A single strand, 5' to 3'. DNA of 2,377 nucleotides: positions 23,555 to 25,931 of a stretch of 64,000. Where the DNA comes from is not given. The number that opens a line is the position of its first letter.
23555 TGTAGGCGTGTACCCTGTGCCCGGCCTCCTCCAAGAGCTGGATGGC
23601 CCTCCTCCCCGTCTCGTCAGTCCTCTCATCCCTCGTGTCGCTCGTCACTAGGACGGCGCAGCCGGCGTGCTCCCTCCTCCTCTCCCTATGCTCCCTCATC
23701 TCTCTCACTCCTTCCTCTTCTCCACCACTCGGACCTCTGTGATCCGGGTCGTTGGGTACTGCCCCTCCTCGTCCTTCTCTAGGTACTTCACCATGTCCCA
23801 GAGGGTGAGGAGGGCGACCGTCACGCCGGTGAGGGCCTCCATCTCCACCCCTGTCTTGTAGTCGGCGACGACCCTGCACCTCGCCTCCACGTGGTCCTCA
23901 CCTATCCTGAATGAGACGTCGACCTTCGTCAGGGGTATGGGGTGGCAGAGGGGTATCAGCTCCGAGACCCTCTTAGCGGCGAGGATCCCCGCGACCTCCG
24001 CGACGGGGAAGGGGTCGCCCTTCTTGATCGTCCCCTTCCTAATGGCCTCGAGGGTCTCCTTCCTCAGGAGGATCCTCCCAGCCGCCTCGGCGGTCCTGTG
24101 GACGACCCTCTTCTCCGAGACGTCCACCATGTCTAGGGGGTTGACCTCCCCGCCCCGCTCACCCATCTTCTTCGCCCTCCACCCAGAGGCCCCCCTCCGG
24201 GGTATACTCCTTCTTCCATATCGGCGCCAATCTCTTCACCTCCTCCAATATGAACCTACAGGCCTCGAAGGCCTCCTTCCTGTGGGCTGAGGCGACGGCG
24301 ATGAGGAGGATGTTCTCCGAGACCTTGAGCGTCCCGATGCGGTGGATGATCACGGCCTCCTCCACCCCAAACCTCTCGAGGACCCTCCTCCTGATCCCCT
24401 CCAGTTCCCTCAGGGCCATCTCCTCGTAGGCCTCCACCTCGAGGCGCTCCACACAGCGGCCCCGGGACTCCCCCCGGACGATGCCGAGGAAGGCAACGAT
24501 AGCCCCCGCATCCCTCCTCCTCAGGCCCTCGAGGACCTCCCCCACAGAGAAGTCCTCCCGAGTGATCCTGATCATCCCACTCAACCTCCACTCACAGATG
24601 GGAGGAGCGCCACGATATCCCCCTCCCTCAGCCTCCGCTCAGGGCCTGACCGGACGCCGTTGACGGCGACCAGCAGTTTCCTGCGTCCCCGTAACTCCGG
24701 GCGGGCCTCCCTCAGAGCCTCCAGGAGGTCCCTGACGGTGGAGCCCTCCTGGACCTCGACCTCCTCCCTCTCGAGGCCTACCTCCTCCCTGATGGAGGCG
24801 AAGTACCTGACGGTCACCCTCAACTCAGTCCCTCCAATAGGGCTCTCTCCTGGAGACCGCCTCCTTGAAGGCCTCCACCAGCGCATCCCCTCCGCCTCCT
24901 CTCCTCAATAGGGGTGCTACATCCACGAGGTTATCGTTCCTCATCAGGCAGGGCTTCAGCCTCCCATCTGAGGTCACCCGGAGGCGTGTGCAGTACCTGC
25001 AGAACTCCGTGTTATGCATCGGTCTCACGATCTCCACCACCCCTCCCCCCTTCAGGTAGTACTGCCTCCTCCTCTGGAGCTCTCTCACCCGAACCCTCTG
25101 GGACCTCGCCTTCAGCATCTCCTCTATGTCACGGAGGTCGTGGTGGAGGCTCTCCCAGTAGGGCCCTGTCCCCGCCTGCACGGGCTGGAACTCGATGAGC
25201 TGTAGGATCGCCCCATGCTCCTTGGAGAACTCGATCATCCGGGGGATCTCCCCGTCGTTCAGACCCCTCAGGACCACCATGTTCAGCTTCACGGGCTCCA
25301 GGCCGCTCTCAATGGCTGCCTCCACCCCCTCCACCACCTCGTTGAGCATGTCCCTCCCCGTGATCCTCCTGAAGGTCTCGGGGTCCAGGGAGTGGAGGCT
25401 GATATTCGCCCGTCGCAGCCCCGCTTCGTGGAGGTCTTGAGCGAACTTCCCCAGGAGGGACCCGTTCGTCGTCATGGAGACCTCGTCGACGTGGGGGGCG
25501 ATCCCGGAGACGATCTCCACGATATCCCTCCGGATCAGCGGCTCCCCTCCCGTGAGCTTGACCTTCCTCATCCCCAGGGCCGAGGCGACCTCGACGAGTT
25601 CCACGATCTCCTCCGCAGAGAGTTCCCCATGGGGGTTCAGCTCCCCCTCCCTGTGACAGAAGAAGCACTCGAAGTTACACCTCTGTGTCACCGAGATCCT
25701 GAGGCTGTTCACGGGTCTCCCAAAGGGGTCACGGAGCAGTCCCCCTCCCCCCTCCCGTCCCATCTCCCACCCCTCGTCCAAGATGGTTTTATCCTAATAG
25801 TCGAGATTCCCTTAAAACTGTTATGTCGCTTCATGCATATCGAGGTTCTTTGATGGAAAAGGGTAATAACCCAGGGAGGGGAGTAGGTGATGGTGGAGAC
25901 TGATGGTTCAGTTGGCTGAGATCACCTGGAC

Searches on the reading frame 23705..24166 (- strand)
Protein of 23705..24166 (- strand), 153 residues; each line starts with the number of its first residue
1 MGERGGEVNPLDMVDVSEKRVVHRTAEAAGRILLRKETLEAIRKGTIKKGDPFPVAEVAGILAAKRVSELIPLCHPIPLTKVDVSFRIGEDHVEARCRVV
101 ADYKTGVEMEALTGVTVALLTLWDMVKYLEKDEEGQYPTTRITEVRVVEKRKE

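Call 60: search_protein_families(library=pfam, proteins=[window:23705-24166:-])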
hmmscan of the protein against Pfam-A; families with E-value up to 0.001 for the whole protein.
window:23705-24166:- (153 aa): 1 family
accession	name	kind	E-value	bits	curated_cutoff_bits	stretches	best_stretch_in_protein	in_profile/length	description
PF01967.27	MoaC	-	2.9e-50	170.3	27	1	13-152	1-135/136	MoaC family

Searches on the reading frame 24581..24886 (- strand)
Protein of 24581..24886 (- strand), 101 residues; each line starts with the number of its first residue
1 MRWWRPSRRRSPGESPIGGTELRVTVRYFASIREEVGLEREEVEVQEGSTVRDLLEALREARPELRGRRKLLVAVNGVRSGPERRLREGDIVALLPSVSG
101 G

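Call 60: search_protein_families(library=pfam, proteins=[window:24581-24886:-])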
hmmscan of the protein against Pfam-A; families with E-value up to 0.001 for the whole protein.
window:24581-24886:- (101 aa): 2 families
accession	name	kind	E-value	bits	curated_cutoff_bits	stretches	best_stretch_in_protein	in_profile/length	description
PF02597.26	ThiS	-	1.5e-16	61.1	22.5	1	26-101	1-76/76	ThiS family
PF14451.12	Ub-Mut7C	-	0.00019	21.7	23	1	26-97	6-76/81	Mut7-C ubiquitin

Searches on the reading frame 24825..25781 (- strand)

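Call 10: search_protein_families(library=pfam, proteins=[window:24825-25781:-])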
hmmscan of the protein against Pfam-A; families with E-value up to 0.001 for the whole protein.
window:24825-25781:- (318 aa): 3 families
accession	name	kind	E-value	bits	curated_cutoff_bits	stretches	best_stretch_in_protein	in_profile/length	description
PF04055.27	Radical_SAM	-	5.6e-36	124.7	29.5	1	29-185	1-165/166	Radical SAM superfamily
PF06463.18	Mob_synth_C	-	3.8e-24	85.5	37.4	1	193-315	3-125/128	Molybdenum Cofactor Synthesis C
PF19238.5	Radical_SAM_2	-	0.00039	20.6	26.7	0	119-178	74-132/151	Radical SAM-like domain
